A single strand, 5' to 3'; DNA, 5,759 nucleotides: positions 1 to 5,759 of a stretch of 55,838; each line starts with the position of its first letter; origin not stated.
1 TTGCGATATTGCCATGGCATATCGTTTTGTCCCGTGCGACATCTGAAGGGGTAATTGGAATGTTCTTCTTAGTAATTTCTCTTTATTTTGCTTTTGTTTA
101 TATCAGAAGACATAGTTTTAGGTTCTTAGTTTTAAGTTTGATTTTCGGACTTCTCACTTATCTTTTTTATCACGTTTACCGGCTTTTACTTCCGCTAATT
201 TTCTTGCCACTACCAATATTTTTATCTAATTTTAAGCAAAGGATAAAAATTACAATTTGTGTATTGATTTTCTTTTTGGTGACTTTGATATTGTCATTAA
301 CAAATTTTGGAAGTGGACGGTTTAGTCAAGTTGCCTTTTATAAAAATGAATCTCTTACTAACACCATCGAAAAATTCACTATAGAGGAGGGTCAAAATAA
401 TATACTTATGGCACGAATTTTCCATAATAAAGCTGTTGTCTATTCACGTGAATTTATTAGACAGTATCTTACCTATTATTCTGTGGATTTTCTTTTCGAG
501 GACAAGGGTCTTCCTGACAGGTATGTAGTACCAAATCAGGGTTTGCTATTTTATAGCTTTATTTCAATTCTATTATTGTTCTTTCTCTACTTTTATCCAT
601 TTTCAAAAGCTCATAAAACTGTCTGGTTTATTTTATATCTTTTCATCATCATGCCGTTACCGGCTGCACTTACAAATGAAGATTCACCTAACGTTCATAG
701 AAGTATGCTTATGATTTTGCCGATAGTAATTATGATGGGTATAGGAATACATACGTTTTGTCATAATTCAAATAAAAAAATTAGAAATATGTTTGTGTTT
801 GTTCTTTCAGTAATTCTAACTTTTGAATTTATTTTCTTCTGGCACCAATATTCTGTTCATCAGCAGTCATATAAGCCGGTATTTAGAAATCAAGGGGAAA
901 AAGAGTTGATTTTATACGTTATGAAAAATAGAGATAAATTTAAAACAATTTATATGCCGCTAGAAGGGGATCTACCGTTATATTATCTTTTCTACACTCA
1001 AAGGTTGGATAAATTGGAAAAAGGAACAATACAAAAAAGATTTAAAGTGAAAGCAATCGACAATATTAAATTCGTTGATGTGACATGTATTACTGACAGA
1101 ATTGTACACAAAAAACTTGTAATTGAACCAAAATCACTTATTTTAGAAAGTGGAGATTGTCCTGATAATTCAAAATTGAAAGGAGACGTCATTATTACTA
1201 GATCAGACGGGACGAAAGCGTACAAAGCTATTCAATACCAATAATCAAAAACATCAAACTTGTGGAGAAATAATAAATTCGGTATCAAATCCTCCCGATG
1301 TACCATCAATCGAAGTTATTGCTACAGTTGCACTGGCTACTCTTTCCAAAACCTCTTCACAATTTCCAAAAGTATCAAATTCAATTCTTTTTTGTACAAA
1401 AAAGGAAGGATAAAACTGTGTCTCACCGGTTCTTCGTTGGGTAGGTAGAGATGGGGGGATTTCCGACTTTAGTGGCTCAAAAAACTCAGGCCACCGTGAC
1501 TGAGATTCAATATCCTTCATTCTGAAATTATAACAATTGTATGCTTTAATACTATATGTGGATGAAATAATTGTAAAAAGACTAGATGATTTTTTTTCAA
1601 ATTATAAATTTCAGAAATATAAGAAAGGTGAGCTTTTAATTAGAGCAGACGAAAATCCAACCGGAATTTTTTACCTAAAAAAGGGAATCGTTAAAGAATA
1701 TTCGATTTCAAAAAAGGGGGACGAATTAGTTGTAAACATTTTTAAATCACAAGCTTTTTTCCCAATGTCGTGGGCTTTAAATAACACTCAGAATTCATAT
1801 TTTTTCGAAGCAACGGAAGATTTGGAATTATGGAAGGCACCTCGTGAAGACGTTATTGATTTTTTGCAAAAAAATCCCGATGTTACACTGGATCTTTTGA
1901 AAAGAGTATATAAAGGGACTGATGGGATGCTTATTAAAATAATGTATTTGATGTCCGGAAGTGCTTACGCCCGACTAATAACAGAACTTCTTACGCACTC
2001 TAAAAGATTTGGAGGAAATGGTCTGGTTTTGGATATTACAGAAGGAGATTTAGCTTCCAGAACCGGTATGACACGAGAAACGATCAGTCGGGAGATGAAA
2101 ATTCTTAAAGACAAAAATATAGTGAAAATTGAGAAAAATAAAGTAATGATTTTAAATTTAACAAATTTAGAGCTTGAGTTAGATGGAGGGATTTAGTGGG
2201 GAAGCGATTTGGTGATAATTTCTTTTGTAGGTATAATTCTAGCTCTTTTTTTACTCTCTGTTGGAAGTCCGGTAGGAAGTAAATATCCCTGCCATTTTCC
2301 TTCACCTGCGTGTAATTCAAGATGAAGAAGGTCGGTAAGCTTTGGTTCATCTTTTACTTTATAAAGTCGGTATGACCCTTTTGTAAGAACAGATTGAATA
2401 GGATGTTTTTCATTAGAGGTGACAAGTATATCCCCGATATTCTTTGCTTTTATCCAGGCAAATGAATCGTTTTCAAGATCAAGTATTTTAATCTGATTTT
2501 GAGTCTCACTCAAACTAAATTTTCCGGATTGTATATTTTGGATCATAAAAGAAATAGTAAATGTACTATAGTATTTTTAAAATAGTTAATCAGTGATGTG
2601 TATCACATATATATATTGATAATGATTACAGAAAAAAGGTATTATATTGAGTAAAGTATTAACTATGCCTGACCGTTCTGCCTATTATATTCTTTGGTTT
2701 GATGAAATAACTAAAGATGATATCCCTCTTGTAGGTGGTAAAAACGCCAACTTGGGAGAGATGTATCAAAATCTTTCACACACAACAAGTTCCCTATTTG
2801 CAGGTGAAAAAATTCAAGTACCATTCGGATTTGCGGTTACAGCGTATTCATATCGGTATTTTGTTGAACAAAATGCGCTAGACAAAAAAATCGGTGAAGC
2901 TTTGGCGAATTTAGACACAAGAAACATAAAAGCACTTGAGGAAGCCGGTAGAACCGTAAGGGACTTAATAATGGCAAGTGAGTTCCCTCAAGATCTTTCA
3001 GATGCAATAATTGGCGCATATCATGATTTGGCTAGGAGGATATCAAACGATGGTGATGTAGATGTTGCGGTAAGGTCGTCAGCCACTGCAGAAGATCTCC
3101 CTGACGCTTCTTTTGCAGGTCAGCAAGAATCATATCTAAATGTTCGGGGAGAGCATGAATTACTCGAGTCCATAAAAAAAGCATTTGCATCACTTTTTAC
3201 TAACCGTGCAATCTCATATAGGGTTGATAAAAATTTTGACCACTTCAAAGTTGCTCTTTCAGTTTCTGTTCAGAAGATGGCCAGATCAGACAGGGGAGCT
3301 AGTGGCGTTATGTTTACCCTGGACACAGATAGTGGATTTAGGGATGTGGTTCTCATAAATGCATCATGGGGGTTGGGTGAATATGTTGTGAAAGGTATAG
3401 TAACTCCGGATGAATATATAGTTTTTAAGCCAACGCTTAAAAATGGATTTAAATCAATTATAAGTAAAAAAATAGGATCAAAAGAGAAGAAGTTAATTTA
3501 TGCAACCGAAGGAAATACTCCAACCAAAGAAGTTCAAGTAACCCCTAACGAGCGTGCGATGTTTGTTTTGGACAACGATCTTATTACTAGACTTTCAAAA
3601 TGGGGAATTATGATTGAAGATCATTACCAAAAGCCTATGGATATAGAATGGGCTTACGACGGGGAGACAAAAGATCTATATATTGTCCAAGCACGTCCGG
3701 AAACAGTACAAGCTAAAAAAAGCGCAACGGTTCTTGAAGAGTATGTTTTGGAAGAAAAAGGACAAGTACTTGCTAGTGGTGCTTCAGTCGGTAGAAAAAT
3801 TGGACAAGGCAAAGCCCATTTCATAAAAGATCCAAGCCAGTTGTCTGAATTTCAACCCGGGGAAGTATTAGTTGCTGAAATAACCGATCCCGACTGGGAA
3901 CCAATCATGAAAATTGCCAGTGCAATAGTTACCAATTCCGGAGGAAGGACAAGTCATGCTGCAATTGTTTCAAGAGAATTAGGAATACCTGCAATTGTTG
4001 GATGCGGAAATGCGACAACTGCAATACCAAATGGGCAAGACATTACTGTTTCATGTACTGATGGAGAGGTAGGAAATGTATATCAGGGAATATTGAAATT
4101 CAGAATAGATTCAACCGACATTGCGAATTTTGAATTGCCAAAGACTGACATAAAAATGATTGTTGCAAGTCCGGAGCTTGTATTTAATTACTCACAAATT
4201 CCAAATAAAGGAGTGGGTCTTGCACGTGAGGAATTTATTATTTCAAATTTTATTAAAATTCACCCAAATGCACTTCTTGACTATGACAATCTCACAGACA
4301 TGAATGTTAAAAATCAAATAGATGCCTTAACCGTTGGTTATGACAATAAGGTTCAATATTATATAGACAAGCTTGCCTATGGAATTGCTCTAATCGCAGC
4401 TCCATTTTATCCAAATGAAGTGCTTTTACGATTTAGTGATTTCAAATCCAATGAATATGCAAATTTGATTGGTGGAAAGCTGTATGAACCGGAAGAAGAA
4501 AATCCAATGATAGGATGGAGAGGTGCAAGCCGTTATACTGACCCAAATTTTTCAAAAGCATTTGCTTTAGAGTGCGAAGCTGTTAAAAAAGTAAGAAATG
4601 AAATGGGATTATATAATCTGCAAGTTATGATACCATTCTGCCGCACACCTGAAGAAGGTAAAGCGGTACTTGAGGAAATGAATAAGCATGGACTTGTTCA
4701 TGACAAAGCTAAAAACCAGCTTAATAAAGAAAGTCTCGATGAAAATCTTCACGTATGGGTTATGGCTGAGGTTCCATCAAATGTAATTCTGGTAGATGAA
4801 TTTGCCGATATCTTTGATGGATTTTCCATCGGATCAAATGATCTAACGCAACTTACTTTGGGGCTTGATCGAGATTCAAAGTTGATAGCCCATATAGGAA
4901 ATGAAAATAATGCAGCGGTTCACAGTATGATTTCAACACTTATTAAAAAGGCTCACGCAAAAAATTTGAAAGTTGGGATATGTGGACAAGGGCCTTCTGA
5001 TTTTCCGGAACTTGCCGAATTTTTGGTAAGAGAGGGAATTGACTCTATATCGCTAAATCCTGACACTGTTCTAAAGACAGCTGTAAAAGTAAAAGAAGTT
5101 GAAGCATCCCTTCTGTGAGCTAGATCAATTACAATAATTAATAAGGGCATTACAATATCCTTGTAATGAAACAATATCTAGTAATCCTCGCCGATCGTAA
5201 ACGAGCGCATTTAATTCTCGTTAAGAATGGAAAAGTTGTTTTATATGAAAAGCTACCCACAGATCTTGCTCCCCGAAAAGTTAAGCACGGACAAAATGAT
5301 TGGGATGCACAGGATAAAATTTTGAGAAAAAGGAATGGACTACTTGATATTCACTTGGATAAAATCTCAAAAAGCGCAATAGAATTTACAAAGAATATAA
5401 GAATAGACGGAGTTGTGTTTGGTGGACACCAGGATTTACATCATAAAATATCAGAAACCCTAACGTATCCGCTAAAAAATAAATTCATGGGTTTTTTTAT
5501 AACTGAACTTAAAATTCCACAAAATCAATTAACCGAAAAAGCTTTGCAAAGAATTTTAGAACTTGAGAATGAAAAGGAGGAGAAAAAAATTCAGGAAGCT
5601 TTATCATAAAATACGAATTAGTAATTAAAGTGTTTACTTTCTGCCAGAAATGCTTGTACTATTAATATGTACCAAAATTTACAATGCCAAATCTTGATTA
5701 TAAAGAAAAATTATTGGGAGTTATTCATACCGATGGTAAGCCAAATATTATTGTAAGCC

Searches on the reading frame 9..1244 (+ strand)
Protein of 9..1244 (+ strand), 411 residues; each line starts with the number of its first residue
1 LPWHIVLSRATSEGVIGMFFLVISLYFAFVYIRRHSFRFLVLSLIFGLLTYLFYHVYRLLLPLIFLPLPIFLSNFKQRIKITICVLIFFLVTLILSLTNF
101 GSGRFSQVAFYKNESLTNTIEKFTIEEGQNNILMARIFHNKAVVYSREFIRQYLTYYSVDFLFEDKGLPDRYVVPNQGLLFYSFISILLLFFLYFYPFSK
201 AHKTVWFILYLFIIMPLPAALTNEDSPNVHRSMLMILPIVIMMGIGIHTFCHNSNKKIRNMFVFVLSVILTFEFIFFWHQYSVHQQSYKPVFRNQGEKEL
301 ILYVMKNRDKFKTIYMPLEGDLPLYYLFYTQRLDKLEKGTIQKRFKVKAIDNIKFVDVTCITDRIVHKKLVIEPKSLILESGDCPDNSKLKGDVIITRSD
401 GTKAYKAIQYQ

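Call 6: search_protein_families(library=pfam, proteins=[window:9-1244:+], max_evalue=0.01)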
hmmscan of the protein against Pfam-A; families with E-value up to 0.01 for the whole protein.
window:9-1244:+ (411 aa): 0 families

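Call 36: search_protein_families(library=pfam, proteins=[window:9-1244:+], max_evalue=10)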
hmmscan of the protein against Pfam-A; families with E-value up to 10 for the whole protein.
window:9-1244:+ (411 aa): 2 families
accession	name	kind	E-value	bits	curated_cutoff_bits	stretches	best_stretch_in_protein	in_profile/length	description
PF20312.3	DUF6608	-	0.024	15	24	1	222-295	33-108/131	Family of unknown function (DUF6608)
PF14897.12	EpsG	-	0.35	10.4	30.1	1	150-283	196-317/326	EpsG family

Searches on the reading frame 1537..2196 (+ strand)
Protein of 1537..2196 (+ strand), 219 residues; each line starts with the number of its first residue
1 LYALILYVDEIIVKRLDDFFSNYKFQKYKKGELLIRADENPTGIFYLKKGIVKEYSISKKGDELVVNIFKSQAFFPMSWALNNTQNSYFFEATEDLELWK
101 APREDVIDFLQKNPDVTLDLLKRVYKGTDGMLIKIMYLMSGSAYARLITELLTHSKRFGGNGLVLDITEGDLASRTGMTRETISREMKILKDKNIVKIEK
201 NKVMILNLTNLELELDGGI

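Call 6: search_protein_families(library=pfam, proteins=[window:1537-2196:+], max_evalue=0.01)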
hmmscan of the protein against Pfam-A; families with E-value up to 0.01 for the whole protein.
window:1537-2196:+ (219 aa): 6 families
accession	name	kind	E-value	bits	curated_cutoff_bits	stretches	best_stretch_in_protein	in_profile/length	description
PF00027.35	cNMP_binding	-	1.6e-15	57.2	27.5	1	26-113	2-89/89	Cyclic nucleotide-binding domain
PF13545.12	HTH_Crp_2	-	9.7e-13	48.3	27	1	146-212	2-68/70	Crp-like helix-turn-helix domain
PF05732.17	RepL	-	7.5e-05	22.7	20.3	1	164-207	73-116/164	Firmicute plasmid replication protein (RepL)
PF08279.18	HTH_11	-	0.00024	21.3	25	1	167-200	16-48/55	HTH domain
PF12802.13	MarR_2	-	0.0069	17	27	0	168-201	22-55/61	MarR family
PF13412.12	HTH_24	-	0.0075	16.3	21.9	0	167-197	18-48/48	Winged helix-turn-helix DNA-binding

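Call 35: find_encoding_contigs(protein=window:1537-2196:+, flank=10000, max_places=3)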
Protein window:1537-2196:+ (219 aa): 23 contigs read that carry it; 3 places shown.
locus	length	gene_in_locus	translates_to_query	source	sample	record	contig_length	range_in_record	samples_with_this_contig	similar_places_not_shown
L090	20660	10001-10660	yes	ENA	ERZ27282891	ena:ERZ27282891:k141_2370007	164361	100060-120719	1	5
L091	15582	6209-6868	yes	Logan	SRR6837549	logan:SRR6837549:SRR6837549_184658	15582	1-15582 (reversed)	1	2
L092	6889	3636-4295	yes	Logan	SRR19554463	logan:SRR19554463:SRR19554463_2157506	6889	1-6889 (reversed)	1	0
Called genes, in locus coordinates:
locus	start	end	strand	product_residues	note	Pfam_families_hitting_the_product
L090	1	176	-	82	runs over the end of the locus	-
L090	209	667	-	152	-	-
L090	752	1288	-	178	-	-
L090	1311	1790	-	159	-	PF00293:NUDIX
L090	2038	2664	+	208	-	PF03575:Peptidase_S51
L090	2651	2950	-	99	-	-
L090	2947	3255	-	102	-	-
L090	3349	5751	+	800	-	PF02190:LON_substr_bdg, PF00004:AAA, PF07728:AAA_5, PF22667:Lon_lid, PF05362:Lon_C, PF13541:ChlI (weak)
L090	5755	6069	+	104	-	-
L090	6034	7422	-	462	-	PF00232:Glyco_hydro_1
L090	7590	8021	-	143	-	PF03479:PCC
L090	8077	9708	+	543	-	PF02366:PMT, PF13231:PMT_2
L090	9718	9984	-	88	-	-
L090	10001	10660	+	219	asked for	PF00027:cNMP_binding, PF13545:HTH_Crp_2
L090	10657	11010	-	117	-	-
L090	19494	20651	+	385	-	PF26314:MptA_B_family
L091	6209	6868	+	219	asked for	PF00027:cNMP_binding, PF13545:HTH_Crp_2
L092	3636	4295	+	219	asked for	PF00027:cNMP_binding, PF13545:HTH_Crp_2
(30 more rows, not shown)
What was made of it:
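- Checked: It is separated from the cluster by housekeeping genes (call 35).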

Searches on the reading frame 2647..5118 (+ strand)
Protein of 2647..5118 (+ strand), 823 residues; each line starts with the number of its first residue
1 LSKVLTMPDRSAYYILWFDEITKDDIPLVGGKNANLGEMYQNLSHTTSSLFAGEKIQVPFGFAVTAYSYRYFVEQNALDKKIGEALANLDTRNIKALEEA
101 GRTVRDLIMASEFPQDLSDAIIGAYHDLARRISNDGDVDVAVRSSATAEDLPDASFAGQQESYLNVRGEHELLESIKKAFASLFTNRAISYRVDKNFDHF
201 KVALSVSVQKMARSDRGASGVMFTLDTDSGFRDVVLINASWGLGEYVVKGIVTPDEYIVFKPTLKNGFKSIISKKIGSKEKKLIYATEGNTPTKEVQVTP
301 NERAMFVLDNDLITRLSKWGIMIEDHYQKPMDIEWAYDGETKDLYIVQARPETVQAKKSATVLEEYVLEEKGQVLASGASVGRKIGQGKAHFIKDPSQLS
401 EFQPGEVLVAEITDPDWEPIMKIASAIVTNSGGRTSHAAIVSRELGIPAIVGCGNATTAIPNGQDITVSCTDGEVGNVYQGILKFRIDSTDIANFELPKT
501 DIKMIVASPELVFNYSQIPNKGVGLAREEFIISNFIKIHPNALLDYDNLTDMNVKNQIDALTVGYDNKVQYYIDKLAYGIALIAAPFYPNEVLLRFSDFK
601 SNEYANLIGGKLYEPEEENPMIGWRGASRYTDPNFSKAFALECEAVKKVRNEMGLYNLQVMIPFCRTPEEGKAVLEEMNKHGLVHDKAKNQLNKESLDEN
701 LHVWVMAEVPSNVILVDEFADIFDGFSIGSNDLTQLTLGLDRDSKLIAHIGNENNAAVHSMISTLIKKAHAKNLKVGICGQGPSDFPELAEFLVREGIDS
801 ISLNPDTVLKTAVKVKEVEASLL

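Call 6: search_protein_families(library=pfam, proteins=[window:2647-5118:+], max_evalue=0.01)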
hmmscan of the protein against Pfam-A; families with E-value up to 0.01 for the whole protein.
window:2647-5118:+ (823 aa): 3 families
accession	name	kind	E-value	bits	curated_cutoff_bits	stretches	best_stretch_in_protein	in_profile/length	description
PF01326.24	PPDK_N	-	1.4e-120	403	27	1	27-363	2-320/328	Pyruvate phosphate dikinase, AMP/ATP-binding domain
PF02896.24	PEP-utilizers_C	-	7.6e-56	189.9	22.8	1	499-818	19-291/293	PEP-utilising enzyme, PEP-binding domain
PF00391.29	PEP-utilizers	-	9.7e-27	92.8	23.1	1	402-473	1-72/72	PEP-utilising enzyme, mobile domain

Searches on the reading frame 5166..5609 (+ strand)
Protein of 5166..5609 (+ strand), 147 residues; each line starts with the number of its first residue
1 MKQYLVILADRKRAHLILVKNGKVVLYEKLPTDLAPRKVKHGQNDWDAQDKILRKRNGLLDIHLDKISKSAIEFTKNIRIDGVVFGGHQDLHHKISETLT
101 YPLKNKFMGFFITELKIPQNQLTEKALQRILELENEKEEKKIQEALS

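Call 6: search_protein_families(library=pfam, proteins=[window:5166-5609:+], max_evalue=0.01)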
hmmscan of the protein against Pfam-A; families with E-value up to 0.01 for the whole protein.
window:5166-5609:+ (147 aa): 2 families
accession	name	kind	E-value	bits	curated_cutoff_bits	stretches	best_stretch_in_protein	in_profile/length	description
PF18854.6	baeRF_family10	-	3.1e-06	28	27.1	1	2-128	14-140/143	Bacterial archaeo-eukaryotic release factor family 10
PF03464.20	eRF1_2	-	0.0035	18.1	27.1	1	4-98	2-95/133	eRF1 domain 2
